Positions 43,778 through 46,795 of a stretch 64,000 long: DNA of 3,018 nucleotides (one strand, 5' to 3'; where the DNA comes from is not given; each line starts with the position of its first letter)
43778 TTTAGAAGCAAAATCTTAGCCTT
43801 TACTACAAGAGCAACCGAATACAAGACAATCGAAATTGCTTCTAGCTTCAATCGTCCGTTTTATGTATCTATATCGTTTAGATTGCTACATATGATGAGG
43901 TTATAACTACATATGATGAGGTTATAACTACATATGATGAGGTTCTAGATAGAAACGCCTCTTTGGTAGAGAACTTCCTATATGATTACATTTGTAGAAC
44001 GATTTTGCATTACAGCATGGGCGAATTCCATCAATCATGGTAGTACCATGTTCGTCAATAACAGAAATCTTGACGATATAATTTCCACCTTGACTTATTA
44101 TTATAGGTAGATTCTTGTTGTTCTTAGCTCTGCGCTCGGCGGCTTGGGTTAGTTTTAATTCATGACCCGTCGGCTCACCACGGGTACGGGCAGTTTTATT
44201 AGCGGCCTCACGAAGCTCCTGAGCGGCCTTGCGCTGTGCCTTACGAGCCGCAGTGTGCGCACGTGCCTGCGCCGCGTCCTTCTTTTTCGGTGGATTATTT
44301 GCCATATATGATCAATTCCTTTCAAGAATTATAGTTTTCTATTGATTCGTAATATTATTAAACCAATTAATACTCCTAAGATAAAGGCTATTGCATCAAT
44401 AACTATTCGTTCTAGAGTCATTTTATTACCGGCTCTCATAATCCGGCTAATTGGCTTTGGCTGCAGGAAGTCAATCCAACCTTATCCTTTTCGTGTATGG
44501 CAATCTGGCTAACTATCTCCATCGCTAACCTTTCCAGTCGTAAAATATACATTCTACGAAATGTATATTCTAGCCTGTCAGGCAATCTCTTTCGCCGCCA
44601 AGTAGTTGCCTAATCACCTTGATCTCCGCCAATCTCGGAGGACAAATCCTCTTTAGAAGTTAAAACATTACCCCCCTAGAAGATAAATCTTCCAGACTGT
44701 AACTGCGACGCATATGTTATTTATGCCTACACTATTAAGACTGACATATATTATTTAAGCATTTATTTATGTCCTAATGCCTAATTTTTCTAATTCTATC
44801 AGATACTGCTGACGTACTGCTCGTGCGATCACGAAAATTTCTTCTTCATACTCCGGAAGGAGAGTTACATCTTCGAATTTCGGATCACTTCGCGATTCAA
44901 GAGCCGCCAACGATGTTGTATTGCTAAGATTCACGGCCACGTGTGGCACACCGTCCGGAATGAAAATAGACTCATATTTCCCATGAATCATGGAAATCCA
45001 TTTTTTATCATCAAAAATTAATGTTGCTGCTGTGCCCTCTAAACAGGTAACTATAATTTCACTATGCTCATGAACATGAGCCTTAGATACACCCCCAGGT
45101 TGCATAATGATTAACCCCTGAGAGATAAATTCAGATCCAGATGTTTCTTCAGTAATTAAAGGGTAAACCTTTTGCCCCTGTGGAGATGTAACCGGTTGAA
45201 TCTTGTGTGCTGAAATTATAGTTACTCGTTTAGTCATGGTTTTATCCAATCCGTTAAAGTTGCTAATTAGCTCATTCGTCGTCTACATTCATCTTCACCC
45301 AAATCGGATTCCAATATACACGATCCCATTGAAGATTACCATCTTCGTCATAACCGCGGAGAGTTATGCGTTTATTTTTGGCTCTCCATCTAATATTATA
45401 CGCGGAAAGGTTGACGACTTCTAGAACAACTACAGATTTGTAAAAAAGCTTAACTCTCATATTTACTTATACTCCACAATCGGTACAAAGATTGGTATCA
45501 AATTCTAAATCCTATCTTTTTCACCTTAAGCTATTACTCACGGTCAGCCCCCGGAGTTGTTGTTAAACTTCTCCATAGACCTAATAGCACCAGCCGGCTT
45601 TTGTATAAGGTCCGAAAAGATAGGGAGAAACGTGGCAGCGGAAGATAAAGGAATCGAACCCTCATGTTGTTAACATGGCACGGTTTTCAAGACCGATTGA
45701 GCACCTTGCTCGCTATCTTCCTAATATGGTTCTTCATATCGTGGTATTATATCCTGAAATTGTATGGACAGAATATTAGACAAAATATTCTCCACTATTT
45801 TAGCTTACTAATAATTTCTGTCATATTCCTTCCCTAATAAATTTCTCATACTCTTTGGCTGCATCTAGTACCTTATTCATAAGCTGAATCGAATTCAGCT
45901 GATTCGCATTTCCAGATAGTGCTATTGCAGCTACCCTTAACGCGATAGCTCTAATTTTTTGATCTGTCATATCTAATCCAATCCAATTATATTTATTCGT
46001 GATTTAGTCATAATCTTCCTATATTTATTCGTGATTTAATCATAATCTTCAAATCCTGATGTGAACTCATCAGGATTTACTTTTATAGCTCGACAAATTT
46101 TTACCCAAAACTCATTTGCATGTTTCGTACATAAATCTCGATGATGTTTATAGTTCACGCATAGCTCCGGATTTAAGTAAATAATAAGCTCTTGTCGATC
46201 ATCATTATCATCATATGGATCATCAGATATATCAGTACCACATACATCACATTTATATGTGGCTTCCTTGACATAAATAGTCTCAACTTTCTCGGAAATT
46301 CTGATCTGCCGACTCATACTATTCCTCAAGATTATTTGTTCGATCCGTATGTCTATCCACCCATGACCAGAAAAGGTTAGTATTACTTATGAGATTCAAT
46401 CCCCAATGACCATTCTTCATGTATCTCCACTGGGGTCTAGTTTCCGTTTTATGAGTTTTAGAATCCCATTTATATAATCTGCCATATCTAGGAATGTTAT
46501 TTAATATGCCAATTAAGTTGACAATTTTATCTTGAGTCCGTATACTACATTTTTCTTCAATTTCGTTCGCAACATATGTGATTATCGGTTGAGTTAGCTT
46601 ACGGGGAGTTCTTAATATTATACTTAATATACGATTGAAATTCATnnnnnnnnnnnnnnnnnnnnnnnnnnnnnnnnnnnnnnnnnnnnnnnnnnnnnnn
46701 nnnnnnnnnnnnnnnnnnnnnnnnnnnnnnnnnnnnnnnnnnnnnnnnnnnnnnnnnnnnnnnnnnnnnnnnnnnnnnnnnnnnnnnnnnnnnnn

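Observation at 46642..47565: Papain-like (C1) cysteine peptidase in a phage accessory region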

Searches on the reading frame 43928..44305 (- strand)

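Call 15: search_protein_families(library=phrogs, proteins=[window:43928-44305:-], max_evalue=0.01)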
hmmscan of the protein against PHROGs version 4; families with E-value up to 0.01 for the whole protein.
window:43928-44305:- (125 aa): 0 families

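Call 16: search_protein_families(library=pfam, proteins=[window:43928-44305:-], max_evalue=0.01)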
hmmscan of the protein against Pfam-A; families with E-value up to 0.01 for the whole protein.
window:43928-44305:- (125 aa): 1 family
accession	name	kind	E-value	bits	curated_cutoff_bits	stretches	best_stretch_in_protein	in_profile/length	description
PF13145.12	Rotamase_2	-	0.0062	17.8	27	1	8-89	32-114/121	PPIC-type PPIASE domain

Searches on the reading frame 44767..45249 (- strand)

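Call 15: search_protein_families(library=phrogs, proteins=[window:44767-45249:-], max_evalue=0.01)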
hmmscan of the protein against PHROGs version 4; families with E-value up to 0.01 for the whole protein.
window:44767-45249:- (160 aa): 0 families

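Call 16: search_protein_families(library=pfam, proteins=[window:44767-45249:-], max_evalue=0.01)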
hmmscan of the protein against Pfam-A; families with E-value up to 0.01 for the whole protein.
window:44767-45249:- (160 aa): 3 families
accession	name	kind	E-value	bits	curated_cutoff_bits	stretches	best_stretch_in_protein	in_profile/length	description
PF07883.17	Cupin_2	-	3.8e-09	36.6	27.2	1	46-111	2-62/70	Cupin domain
PF00190.28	Cupin_1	-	2e-05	24.7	22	1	17-123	6-117/151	Cupin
PF05523.17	FdtA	-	0.0054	17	23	1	57-120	48-112/131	WxcM-like, C-terminal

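Call 60: search_protein_families(library=padloc, proteins=[window:44767-45249:-], max_evalue=0.01)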
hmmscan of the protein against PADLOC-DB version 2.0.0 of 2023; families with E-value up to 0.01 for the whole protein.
window:44767-45249:- (160 aa): 0 families

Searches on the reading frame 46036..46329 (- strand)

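Call 15: search_protein_families(library=phrogs, proteins=[window:46036-46329:-], max_evalue=0.01)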
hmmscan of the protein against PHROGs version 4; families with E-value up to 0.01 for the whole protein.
window:46036-46329:- (97 aa): 1 family
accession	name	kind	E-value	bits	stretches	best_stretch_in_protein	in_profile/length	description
phrog_5705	-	unknown function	0.0043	18.2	1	57-79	67-89/113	-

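Call 16: search_protein_families(library=pfam, proteins=[window:46036-46329:-], max_evalue=0.01)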
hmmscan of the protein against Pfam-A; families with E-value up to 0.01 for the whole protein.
window:46036-46329:- (97 aa): 0 families

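Call 60: search_protein_families(library=padloc, proteins=[window:46036-46329:-], max_evalue=0.01)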
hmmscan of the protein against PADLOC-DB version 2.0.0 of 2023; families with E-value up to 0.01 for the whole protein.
window:46036-46329:- (97 aa): 0 families

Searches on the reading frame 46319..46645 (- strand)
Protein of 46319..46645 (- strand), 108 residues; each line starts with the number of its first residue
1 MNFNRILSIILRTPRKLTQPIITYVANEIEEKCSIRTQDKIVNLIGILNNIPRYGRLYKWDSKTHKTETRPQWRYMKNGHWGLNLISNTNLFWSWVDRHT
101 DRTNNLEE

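Call 15: search_protein_families(library=phrogs, proteins=[window:46319-46645:-], max_evalue=0.01)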
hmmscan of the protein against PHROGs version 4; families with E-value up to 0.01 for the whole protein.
window:46319-46645:- (108 aa): 0 families

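Call 16: search_protein_families(library=pfam, proteins=[window:46319-46645:-], max_evalue=0.01)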
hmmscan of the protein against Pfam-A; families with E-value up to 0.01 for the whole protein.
window:46319-46645:- (108 aa): 0 families

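Call 60: search_protein_families(library=padloc, proteins=[window:46319-46645:-], max_evalue=0.01)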
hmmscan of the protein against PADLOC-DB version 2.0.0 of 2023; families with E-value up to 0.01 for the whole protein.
window:46319-46645:- (108 aa): 0 families
